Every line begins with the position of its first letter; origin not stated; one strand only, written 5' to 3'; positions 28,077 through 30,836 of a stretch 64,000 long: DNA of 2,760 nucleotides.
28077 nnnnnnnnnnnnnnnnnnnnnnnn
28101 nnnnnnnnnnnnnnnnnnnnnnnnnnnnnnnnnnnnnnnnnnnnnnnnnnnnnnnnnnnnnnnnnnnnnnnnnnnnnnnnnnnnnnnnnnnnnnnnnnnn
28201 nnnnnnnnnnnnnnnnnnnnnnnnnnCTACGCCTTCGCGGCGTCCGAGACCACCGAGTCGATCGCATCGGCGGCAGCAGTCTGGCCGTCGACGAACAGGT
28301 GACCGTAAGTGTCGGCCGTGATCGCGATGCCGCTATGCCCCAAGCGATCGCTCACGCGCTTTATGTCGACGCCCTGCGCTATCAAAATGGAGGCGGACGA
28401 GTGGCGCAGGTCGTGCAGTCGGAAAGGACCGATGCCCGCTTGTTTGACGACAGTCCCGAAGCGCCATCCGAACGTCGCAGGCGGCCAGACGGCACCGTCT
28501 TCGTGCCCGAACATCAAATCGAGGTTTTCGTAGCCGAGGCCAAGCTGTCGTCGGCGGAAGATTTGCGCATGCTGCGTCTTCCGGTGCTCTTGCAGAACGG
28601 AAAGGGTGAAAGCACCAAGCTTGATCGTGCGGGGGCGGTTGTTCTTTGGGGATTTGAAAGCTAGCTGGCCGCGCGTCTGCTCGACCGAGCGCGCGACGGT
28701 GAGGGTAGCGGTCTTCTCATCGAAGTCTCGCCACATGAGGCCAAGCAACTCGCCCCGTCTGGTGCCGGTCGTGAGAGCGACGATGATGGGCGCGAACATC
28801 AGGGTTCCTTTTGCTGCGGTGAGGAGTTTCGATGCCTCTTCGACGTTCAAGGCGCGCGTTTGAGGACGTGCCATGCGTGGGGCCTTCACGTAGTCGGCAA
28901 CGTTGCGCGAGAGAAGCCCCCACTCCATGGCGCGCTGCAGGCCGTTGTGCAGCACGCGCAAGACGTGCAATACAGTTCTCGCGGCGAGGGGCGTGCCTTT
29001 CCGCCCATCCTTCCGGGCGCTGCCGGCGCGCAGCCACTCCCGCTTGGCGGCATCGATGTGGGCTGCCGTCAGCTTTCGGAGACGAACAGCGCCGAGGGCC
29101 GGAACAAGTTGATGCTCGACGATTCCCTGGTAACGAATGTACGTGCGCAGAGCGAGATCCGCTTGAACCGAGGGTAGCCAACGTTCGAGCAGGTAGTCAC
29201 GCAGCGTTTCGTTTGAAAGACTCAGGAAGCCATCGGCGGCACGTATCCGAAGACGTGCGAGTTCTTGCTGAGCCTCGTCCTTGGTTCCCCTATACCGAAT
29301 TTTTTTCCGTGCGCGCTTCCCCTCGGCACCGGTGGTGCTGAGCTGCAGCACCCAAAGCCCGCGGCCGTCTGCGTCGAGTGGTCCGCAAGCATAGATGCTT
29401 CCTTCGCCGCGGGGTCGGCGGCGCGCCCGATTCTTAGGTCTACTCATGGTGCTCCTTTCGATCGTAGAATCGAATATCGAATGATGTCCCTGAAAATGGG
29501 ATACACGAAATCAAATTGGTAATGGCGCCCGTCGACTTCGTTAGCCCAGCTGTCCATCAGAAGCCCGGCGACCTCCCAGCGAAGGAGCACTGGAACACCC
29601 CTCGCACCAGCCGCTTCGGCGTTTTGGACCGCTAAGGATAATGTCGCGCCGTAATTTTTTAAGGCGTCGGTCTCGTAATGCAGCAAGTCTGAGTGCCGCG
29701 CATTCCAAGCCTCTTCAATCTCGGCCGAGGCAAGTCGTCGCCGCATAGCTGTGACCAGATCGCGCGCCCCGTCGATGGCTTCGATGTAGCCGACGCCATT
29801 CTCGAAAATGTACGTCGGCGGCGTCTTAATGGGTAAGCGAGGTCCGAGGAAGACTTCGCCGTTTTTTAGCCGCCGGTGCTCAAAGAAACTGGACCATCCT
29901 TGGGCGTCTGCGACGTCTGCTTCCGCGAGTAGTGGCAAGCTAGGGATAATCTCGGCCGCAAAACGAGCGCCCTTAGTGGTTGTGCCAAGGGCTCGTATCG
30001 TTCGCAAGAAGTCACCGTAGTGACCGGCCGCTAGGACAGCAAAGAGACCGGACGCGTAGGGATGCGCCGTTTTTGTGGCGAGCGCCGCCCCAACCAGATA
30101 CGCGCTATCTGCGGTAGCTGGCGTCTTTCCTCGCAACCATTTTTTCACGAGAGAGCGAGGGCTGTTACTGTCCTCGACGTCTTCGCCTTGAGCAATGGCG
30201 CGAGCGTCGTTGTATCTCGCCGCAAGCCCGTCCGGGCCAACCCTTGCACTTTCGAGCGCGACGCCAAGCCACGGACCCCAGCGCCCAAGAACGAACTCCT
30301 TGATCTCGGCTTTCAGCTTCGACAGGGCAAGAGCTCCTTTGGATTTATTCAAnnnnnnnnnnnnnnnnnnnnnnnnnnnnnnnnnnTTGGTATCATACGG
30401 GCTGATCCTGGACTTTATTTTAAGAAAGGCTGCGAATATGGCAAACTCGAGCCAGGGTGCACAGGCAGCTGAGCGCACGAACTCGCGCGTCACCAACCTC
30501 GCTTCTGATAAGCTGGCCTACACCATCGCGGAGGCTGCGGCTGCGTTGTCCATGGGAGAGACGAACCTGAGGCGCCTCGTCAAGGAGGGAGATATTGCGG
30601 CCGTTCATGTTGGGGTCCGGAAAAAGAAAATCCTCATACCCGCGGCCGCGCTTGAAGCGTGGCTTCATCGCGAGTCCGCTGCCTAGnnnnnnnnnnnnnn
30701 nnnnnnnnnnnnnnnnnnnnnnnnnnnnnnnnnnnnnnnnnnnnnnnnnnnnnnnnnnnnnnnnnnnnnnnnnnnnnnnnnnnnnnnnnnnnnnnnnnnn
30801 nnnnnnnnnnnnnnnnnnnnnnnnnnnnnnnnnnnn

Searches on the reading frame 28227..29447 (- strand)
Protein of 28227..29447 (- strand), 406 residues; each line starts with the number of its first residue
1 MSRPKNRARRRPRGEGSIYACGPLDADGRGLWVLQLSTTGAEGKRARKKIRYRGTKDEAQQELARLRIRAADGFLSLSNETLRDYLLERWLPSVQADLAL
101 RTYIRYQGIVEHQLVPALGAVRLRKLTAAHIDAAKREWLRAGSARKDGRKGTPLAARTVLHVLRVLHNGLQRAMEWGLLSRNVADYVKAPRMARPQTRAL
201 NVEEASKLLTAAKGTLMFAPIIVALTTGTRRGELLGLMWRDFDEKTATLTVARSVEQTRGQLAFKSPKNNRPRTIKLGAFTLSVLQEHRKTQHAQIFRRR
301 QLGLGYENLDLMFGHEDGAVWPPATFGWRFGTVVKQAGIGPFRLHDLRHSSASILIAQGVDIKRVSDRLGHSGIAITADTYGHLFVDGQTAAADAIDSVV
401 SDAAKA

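Call 6: search_protein_families(library=pfam, proteins=[window:28227-29447:-], max_evalue=0.1)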
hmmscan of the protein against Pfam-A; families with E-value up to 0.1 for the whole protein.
window:28227-29447:- (406 aa): 2 families
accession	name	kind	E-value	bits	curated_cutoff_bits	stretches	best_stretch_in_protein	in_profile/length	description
PF00589.27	Phage_integrase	-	2.2e-17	63.8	27.1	1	201-384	4-168/172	Phage integrase family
PF14659.12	Phage_int_SAM_3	-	1.2e-06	29.1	22.6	1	86-132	5-51/58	Phage integrase, N-terminal SAM-like domain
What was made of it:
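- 28227..29447 (-): Tyrosine integrase (406 aa). Pfam Phage_integrase plus Phage_int_SAM_3 (call 6).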

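Call 98: find_encoding_contigs(protein=window:28227-29447:-, flank=6000, max_places=6)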
Protein window:28227-29447:- (406 aa): 3 contigs read that carry it; 3 places shown.
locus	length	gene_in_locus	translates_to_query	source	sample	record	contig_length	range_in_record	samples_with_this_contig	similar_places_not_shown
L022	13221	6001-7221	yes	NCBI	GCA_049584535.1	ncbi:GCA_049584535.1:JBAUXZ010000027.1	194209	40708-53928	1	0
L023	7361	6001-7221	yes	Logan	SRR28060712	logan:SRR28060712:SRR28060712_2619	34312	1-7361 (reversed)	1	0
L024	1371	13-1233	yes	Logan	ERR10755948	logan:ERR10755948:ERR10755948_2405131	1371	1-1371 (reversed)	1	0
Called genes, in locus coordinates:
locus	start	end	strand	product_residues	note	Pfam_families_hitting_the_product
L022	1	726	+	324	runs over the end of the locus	PF02899:Phage_int_SAM_1, PF00589:Phage_integrase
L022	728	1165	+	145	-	-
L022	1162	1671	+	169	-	-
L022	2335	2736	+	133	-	-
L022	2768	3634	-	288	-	-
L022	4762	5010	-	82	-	PF12728:HTH_17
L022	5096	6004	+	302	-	-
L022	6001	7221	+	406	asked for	PF14659:Phage_int_SAM_3 (weak), PF00589:Phage_integrase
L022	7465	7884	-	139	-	PF00903:Glyoxalase, PF06983:3-dmu-9_3-mt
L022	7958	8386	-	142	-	-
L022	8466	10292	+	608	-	PF00009:GTP_EFTU, PF01926:MMR_HSR1 (faint), PF22042:EF-G_D2, PF03144:GTP_EFTU_D2 (weak), PF00679:EFG_C, PF21018:BipA_C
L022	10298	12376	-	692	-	PF26549:Tricorn_N, PF07676:PD40 (faint), PF26550:Tricorn_2nd (weak), PF00930:DPPIV_N, PF05448:AXE1 (faint), PF20434:BD-FAE, PF01738:DLH, PF00326:Peptidase_S9, +1 more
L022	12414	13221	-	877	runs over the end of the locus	PF02861:Clp_N, PF23569:NBD_SMAX1, PF00004:AAA, PF17871:AAA_lid_9, PF07724:AAA_2, PF00004:AAA, PF07728:AAA_5, PF10431:ClpB_D2-small, +9 more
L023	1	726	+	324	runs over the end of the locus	PF02899:Phage_int_SAM_1, PF00589:Phage_integrase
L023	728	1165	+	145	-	-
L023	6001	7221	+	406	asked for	PF14659:Phage_int_SAM_3 (weak), PF00589:Phage_integrase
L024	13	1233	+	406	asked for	PF14659:Phage_int_SAM_3 (weak), PF00589:Phage_integrase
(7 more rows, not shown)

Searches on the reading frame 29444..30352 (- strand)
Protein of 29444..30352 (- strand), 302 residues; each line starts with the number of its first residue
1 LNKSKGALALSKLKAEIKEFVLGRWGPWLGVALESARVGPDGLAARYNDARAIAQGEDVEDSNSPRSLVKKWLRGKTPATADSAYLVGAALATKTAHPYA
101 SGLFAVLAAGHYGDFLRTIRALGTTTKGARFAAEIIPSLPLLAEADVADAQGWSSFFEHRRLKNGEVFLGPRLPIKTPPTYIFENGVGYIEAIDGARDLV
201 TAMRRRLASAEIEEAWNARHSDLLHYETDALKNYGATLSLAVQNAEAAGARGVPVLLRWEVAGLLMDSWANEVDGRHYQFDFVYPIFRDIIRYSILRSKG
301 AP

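Call 6: search_protein_families(library=pfam, proteins=[window:29444-30352:-], max_evalue=0.1)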
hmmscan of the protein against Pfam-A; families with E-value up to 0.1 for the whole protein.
window:29444-30352:- (302 aa): 0 families

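Call 25: search_protein_families(library=phrogs, proteins=[window:29444-30352:-], max_evalue=0.01)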
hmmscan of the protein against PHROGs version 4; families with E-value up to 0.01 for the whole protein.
window:29444-30352:- (302 aa): 0 families

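Call 26: search_protein_families(library=ncbifam, proteins=[window:29444-30352:-], max_evalue=0.01)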
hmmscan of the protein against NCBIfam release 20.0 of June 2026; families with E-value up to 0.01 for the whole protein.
window:29444-30352:- (302 aa): 0 families

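Call 107: search_protein_families(library=padloc, proteins=[window:29444-30352:-], max_evalue=0.001)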
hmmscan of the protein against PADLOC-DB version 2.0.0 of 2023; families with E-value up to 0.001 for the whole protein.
window:29444-30352:- (302 aa): 0 families

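Call 113: find_homologous_proteins(query=window:29444-30352:-, max_evalue=1e-10)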
Query window:29444-30352:- (302 aa): 3 proteins with E <= 1e-10 among 8000 candidates.
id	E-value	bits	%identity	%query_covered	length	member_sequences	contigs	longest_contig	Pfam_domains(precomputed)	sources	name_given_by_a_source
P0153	2.7e-197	672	100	100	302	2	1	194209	-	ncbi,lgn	ncbi:MAG: hypothetical protein WB681_08165 [Candidatus Cybelea sp.]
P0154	3.4e-148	510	78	100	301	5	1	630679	-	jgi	jgi:hypothetical protein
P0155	8.6e-109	381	62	94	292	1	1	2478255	-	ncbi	-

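Call 114: find_encoding_contigs(protein=P0154, flank=6000, max_places=3)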
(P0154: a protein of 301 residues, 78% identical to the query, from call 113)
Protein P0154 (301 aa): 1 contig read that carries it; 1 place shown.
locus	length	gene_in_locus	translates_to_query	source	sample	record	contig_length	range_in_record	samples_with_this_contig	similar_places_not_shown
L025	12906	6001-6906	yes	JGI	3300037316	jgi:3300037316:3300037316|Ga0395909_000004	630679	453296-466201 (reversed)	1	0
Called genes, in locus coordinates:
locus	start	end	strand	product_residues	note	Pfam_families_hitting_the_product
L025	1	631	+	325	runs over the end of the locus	PF00589:Phage_integrase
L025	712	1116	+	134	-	-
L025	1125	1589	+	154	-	-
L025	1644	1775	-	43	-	-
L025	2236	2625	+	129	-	-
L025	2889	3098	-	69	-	-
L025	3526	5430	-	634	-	PF16793:RepB_primase (weak), PF13481:AAA_25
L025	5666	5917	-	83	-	PF12728:HTH_17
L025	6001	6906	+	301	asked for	-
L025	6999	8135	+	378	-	PF14659:Phage_int_SAM_3 (weak), PF00589:Phage_integrase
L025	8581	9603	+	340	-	PF06739:SBBP (faint)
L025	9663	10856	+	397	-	-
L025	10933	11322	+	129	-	-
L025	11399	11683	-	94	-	-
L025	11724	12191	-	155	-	PF00583:Acetyltransf_1 (weak), PF13302:Acetyltransf_3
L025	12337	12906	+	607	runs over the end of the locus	PF00009:GTP_EFTU, PF01926:MMR_HSR1 (faint), PF22042:EF-G_D2, PF03144:GTP_EFTU_D2, PF00679:EFG_C, PF21018:BipA_C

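Call 115: find_encoding_contigs(protein=P0155, flank=6000, max_places=3)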
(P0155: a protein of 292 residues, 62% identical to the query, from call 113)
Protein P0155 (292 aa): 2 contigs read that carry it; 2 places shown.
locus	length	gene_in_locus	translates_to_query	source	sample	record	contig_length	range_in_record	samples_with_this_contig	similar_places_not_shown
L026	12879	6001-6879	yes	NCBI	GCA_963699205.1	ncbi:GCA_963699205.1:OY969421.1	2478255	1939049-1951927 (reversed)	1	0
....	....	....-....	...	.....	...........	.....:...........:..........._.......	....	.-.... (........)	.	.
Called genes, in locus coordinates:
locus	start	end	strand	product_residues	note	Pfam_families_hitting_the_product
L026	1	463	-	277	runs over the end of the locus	PF00175:NAD_binding_1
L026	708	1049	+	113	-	-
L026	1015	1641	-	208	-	PF00665:rve, PF24764:rva_4 (weak), PF13683:rve_3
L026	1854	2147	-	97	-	PF01527:HTH_Tnp_1, PF13384:HTH_23 (weak)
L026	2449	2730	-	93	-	-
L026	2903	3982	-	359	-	-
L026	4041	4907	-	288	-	-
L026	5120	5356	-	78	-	-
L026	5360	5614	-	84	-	-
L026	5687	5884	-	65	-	PF12728:HTH_17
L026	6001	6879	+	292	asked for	-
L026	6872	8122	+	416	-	PF14659:Phage_int_SAM_3 (weak), PF00589:Phage_integrase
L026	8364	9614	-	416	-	-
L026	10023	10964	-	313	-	-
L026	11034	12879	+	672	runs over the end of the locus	PF00009:GTP_EFTU, PF01926:MMR_HSR1 (faint), PF22042:EF-G_D2, PF03144:GTP_EFTU_D2, PF00679:EFG_C, PF21018:BipA_C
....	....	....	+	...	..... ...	-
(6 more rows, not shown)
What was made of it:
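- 29444..30352 (-): Gene X (302 aa), unknown function, always found between int and xis. Orthologues at 78% and 62% identity sit in the same position in L025 and L026 (calls 113-115).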

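Call 119: search_protein_families(library=pfam, proteins=[L025:3526-5430:-, L026:5360-5614:-, L026:5120-5356:-, L026:4041-4907:-, L026:2903-3982:-], max_evalue=0.01)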
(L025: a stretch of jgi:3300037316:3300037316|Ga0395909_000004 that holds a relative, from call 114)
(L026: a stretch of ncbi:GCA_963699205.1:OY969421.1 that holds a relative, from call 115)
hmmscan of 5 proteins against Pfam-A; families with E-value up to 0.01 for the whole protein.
L025:3526-5430:- (634 aa): 2 families
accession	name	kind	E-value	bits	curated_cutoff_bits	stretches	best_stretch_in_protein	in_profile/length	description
PF13481.12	AAA_25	-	1.5e-12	48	27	1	306-461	19-192/195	AAA domain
PF16793.10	RepB_primase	-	5.9e-08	33.2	24.3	1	66-156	82-174/186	RepB DNA-primase N-terminal domain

L026:5360-5614:- (84 aa): 0 families

L026:5120-5356:- (78 aa): 0 families

L026:4041-4907:- (288 aa): 1 family
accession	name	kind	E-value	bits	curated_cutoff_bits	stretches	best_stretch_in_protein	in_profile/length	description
PF13191.12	AAA_16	-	0.00023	22.1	32.6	1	100-161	15-73/167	AAA ATPase domain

L026:2903-3982:- (359 aa): 1 family
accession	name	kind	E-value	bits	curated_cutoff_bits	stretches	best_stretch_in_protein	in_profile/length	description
PF15533.11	Ntox33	-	8.4e-05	23.4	28.4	1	284-346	2-63/65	Bacterial toxin 33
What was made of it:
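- On PICI / phage satellite: Sibling L025 does have a primase-helicase in this slot (call 119).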

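Call 128: search_protein_families(library=phrogs, proteins=[L025:3526-5430:-], max_evalue=0.01)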
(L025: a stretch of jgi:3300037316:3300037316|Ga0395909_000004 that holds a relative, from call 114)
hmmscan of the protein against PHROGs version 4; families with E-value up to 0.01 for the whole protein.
L025:3526-5430:- (634 aa): 2 families
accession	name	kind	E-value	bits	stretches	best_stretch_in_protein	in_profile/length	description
phrog_3123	-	unknown function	2.2e-47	162.9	1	7-379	43-398/583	-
phrog_10514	-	DNA, RNA and nucleotide metabolism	1.6e-22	80.6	1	5-227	33-261/750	DNA primase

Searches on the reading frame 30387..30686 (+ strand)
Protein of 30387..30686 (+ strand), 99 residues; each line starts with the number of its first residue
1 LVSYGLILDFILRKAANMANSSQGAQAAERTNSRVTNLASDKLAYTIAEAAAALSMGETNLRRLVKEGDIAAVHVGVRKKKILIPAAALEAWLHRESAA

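Call 6: search_protein_families(library=pfam, proteins=[window:30387-30686:+], max_evalue=0.1)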
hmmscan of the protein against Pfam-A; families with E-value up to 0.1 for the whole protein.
window:30387-30686:+ (99 aa): 4 families
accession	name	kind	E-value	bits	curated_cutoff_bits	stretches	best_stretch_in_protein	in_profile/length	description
PF12728.13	HTH_17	-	7.5e-11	42.6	27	1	45-95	2-49/51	Helix-turn-helix domain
PF13338.12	AbiEi_4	-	0.0013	19.2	25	1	46-77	15-45/49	Transcriptional regulator, AbiEi antitoxin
PF21531.3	Rv2175c_wHTH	-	0.0063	16.9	27.1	1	38-87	9-55/57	DNA-binding protein Rv2175c, wHTH domain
PF02042.20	RWP-RK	-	0.009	16.3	29.3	1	45-70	13-38/49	RWP-RK domain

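Call 25: search_protein_families(library=phrogs, proteins=[window:30387-30686:+], max_evalue=0.01)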
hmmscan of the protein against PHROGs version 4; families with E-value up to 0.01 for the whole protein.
window:30387-30686:+ (99 aa): 1 family
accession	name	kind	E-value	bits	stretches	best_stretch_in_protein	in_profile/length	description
phrog_66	-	integration and excision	2.3e-07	31.8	1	25-97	74-144/412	excisionase and transcriptional regulator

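Call 26: search_protein_families(library=ncbifam, proteins=[window:30387-30686:+], max_evalue=0.01)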
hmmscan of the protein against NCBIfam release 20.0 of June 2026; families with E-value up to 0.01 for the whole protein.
window:30387-30686:+ (99 aa): 1 family
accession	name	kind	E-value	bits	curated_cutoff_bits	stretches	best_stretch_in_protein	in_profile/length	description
TIGR01764.1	excise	domain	4.6e-09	36.5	28.8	1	45-95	2-49/49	excisionase family DNA-binding protein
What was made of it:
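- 30387..30686 (+): Excisionase-type HTH_17 gene (xis/AlpA-like). Pfam HTH_17 at 7.5e-11, TIGR01764 excise, and the PHROG excisionase family (calls 6, 25, 26).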
